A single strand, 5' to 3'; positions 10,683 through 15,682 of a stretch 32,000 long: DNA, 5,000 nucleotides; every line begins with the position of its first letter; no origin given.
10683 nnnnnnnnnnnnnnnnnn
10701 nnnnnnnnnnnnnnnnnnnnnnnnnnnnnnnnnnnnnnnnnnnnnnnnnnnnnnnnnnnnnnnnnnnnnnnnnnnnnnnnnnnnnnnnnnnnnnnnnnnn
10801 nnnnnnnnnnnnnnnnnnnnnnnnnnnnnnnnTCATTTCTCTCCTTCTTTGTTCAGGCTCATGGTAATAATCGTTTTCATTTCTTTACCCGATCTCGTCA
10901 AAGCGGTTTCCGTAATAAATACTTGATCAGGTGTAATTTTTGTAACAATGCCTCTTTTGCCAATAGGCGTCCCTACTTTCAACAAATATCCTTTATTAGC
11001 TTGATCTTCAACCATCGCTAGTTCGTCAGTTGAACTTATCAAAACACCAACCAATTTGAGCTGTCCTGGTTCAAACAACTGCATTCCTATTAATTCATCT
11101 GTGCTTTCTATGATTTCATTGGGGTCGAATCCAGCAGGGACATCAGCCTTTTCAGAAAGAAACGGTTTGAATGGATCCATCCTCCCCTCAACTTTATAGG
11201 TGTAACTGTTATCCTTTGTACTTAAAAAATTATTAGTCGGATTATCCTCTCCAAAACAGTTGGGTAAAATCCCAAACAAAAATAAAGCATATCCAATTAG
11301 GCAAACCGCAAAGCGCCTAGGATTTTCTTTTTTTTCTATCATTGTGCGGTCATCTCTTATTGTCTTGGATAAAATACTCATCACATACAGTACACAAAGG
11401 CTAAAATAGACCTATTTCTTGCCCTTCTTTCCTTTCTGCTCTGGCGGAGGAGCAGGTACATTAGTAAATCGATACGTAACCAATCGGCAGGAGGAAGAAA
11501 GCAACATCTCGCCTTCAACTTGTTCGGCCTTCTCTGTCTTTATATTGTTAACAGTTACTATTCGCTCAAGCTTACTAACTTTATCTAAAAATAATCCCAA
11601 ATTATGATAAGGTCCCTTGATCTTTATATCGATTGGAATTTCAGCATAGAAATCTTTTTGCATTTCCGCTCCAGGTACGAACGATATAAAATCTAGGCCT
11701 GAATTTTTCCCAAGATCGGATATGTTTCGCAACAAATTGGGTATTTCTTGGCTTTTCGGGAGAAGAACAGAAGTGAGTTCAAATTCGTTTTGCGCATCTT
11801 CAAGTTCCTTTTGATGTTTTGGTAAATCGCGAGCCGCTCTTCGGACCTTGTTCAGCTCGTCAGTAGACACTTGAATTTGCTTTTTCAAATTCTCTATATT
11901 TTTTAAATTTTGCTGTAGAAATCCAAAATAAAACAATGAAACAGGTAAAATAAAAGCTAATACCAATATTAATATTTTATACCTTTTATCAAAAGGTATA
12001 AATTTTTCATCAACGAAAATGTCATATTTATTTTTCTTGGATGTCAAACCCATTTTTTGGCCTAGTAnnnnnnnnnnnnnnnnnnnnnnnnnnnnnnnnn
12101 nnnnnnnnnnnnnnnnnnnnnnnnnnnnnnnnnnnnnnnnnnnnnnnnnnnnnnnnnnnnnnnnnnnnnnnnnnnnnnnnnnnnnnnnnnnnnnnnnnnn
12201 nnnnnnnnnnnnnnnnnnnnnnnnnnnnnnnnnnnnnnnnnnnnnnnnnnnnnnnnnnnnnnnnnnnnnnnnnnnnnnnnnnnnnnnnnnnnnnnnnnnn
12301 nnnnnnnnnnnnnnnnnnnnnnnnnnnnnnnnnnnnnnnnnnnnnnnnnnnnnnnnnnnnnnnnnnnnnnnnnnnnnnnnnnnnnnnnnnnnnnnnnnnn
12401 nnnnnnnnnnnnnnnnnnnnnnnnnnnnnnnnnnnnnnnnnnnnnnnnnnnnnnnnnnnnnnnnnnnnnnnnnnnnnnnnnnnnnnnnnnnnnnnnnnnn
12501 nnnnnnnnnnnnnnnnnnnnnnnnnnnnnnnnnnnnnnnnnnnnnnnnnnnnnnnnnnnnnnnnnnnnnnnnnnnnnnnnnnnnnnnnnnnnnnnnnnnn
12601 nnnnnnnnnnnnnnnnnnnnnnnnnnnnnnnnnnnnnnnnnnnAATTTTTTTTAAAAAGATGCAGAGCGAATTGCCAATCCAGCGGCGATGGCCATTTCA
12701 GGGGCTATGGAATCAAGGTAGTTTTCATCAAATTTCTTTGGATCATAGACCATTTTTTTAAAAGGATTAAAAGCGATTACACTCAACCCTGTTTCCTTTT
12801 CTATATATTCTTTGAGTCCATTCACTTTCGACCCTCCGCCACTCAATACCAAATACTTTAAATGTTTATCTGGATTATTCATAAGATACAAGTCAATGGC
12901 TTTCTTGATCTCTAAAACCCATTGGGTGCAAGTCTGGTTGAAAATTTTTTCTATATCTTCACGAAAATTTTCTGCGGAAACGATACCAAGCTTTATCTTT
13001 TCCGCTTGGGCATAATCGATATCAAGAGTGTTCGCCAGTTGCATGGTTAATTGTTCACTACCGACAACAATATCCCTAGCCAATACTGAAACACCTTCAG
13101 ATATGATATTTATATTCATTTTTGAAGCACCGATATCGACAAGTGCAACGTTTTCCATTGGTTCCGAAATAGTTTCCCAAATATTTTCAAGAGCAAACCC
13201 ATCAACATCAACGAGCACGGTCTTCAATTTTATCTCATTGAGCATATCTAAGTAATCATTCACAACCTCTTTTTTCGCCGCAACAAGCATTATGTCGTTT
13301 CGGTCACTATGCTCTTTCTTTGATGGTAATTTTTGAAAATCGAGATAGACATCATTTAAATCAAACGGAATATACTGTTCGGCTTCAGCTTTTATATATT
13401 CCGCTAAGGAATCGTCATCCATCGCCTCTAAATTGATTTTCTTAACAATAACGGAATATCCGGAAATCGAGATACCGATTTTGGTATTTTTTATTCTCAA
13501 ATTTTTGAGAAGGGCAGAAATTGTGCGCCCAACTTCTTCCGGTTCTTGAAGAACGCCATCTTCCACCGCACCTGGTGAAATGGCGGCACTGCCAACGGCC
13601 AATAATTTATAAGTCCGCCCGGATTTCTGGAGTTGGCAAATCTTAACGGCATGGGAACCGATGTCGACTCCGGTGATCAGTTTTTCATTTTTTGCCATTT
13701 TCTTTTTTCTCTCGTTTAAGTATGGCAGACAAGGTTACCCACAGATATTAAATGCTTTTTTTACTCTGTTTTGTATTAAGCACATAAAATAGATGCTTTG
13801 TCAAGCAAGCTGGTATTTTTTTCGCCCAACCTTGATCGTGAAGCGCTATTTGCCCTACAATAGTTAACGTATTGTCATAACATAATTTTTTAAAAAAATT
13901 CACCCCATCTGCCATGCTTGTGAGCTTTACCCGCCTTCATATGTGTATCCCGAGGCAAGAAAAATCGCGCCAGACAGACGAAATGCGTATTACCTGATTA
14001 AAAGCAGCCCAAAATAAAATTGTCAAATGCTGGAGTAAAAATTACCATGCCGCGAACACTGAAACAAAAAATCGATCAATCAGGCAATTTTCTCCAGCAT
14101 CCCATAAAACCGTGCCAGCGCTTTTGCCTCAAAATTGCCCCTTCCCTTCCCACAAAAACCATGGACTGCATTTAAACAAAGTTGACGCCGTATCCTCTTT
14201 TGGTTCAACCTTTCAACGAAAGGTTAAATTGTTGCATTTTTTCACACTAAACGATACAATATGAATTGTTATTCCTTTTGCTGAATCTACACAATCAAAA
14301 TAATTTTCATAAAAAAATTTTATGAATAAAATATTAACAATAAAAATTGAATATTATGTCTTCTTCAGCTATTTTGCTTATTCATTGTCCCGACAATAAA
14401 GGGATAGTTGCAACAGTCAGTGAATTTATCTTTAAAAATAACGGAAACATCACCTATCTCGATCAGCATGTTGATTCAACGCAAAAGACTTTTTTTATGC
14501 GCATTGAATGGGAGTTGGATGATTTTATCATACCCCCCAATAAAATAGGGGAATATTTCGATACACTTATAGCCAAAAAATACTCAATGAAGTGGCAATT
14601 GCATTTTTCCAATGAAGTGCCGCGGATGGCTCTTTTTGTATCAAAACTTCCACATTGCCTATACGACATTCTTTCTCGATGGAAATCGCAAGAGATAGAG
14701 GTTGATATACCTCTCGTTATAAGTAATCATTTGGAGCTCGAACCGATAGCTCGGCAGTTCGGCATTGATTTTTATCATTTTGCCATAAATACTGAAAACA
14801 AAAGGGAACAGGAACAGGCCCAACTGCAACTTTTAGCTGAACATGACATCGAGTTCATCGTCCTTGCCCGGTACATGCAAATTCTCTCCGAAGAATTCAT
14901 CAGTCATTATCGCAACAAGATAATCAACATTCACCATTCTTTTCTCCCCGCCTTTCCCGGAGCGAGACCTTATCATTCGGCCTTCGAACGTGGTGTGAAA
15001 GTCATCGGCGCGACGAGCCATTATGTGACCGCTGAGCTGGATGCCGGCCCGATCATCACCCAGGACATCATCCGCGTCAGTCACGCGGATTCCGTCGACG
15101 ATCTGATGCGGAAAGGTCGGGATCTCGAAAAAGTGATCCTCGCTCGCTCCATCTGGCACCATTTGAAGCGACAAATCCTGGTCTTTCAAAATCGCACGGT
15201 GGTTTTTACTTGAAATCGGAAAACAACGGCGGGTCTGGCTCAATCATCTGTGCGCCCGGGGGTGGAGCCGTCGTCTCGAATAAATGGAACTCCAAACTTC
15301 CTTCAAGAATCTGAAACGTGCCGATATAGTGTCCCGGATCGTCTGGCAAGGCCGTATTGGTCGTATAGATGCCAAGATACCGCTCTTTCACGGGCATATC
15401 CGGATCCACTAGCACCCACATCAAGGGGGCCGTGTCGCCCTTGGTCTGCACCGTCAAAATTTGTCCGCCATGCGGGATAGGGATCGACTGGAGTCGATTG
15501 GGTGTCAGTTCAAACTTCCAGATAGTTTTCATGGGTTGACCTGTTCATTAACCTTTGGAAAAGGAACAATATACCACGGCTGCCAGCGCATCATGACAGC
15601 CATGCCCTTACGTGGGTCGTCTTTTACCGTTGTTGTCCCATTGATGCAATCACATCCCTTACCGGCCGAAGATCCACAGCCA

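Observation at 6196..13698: Orphan type-IV-filament-like envelope module: pilMNOP + split secretin + extra lipoprotein, with no pilin, ATPase or platform gene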

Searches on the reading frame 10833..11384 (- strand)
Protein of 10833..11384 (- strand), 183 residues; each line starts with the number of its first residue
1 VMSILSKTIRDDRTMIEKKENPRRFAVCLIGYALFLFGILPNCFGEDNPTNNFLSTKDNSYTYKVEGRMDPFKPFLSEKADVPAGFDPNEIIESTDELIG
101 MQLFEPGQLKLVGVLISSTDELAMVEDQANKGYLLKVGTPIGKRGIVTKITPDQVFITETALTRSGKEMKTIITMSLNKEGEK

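Call 5: search_protein_families(library=pfam, proteins=[window:10833-11384:-], max_evalue=0.1)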
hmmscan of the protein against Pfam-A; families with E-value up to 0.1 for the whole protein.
window:10833-11384:- (183 aa): 2 families
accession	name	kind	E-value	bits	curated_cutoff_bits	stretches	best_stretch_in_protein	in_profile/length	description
PF04351.19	PilP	-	2e-07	31.5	25.6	1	59-167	27-136/146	Pilus assembly protein, PilP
PF11356.14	T2SSC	-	0.02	15.2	27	1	108-159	79-132/141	Type II secretion system protein C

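Call 6: search_protein_families(library=ncbifam, proteins=[window:10833-11384:-], max_evalue=0.1)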
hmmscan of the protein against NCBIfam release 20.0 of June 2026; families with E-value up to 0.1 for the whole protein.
window:10833-11384:- (183 aa): 1 family
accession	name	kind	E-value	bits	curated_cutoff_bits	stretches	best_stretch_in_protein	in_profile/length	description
NF008565.1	PRK11512.1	equivalog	0.0051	16.8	240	1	123-178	73-128/144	multiple antibiotic resistance transcriptional regulator MarR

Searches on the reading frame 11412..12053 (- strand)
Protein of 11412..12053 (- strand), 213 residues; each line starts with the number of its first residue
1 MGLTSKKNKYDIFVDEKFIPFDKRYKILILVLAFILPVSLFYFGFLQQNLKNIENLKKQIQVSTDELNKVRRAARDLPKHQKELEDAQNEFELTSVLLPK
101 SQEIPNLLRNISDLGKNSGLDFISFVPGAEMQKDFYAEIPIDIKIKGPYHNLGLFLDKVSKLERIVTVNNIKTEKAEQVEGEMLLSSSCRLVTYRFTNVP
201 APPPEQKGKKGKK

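Call 5: search_protein_families(library=pfam, proteins=[window:11412-12053:-], max_evalue=0.1)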
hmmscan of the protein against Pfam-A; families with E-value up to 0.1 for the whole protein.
window:11412-12053:- (213 aa): 7 families
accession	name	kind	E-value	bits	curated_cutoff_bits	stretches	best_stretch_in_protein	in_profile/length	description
PF04350.18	PilO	-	7.5e-42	143.3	22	1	53-197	1-144/145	Pilus assembly protein, PilO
PF04612.17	T2SSM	-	0.0002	22.1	27.8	1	23-96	13-86/160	Type II secretion system (T2SS), protein M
PF19401.4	DUF5976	-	0.0078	16.6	25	1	7-44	3-40/50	Family of unknown function (DUF5976)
PF10741.14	T2SSM_b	-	0.011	16.1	21.7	1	106-189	18-105/111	Type II secretion system (T2SS), protein M subtype b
PF18595.6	Nuf2_DHR10-like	-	0.021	15.3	28.4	1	46-91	28-73/117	Nuf2, DHR10-like domain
PF01594.21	AI-2E_transport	-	0.028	14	34.3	1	23-113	49-138/327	AI-2E family transporter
PF14235.11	DUF4337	-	0.049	14.2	27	1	51-98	77-124/161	Domain of unknown function (DUF4337)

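Call 6: search_protein_families(library=ncbifam, proteins=[window:11412-12053:-], max_evalue=0.1)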
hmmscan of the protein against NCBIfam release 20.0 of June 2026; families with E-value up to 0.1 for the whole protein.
window:11412-12053:- (213 aa): 2 families
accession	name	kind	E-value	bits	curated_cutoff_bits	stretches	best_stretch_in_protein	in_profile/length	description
NF040576.1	T2SS_GspM_XpsM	equivalog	0.00017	21.3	60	1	30-157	4-134/180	type II secretion system protein GspM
NF038389.1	ArsS_fam_HK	equivalog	0.016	14.7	250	1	23-96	128-197/403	ArsS family sensor histidine kinase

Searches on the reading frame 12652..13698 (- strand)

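Call 5: search_protein_families(library=pfam, proteins=[window:12652-13698:-], max_evalue=0.1)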
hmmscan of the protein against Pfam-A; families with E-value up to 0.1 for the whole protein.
window:12652-13698:- (348 aa): 4 families
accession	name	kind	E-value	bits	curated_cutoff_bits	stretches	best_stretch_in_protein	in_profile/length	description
PF11104.14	PilM_2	-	4.6e-73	246.5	27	1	10-345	1-339/340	Type IV pilus assembly protein PilM;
PF14450.12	FtsA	-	6e-13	49.7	31.8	1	185-320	1-120/127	Cell division protein FtsA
PF06723.19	MreB_Mbl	-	1.2e-07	31.3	27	2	177-257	141-216/327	MreB/Mbl protein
PF25216.1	Volactin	-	0.00037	20.5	35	1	188-301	172-289/321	Volactin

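Call 6: search_protein_families(library=ncbifam, proteins=[window:12652-13698:-], max_evalue=0.1)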
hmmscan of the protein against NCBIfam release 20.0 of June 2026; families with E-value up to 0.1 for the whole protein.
window:12652-13698:- (348 aa): 10 families
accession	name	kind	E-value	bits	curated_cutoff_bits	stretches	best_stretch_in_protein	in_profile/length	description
TIGR01175.1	pilM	subfamily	1.3e-75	254.6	133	1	7-345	4-347/348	type IV pilus assembly protein PilM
NF045709.1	Amuc_1101_fam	equivalog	2.8e-42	145.4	650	1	1-347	1-351/608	Amuc_1101 family PilM-like pilus complex protein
NF011660.0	PRK15080.1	equivalog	2.8e-10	39.9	182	1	181-309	140-257/277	ethanolamine utilization protein EutJ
TIGR01174.1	ftsA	equivalog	1.2e-09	37.8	175.85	1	136-243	150-259/371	cell division protein FtsA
TIGR02529.1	EutJ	subfamily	1.5e-08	34.5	152.1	1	181-309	107-224/239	ethanolamine utilization protein EutJ family protein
NF010539.0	PRK13927.1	subfamily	6.6e-07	28.5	293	2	177-248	147-223/339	rod shape-determining protein MreB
NF010540.1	PRK13929.1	exception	2.6e-06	26.8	515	1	177-244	146-218/334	rod-share determining protein MreBH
TIGR00904.1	mreB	subfamily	1.5e-05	24.2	365.75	1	277-309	278-310/334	MreB/Mrl family cell shape determining protein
NF040964.1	MamK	subfamily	5.3e-05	22.4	400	1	243-302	229-292/335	MamK family actin-like protein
NF007009.0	PRK09472.1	equivalog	0.015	14.4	409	1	151-238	173-260/420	cell division protein FtsA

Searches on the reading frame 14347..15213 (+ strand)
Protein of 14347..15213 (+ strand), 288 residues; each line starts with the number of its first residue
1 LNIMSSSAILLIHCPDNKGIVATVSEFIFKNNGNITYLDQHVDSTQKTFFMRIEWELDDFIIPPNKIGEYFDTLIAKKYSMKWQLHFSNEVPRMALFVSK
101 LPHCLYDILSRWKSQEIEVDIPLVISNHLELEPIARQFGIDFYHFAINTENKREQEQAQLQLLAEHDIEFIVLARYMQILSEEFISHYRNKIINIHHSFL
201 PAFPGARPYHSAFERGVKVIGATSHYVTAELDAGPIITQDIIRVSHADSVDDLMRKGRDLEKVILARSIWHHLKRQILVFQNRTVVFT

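Call 7: search_protein_families(library=pfam, proteins=[window:14347-15213:+], max_evalue=0.001)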
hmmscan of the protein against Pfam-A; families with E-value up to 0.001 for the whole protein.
window:14347-15213:+ (288 aa): 2 families
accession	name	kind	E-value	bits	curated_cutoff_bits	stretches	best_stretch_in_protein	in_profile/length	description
PF00551.24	Formyl_trans_N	-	1.3e-43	149.3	26.1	1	93-267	2-179/181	Formyl transferase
PF01842.31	ACT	-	4.7e-05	23.5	27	1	9-50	2-44/66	ACT domain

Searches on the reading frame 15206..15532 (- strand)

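Call 7: search_protein_families(library=pfam, proteins=[window:15206-15532:-], max_evalue=0.001)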
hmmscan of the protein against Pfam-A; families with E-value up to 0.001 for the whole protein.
window:15206-15532:- (108 aa): 1 family
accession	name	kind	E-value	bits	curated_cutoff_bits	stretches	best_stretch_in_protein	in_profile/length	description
PF24043.1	DUF7352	-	6.4e-22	78.1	27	1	1-90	1-92/97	Domain of unknown function (DUF7352)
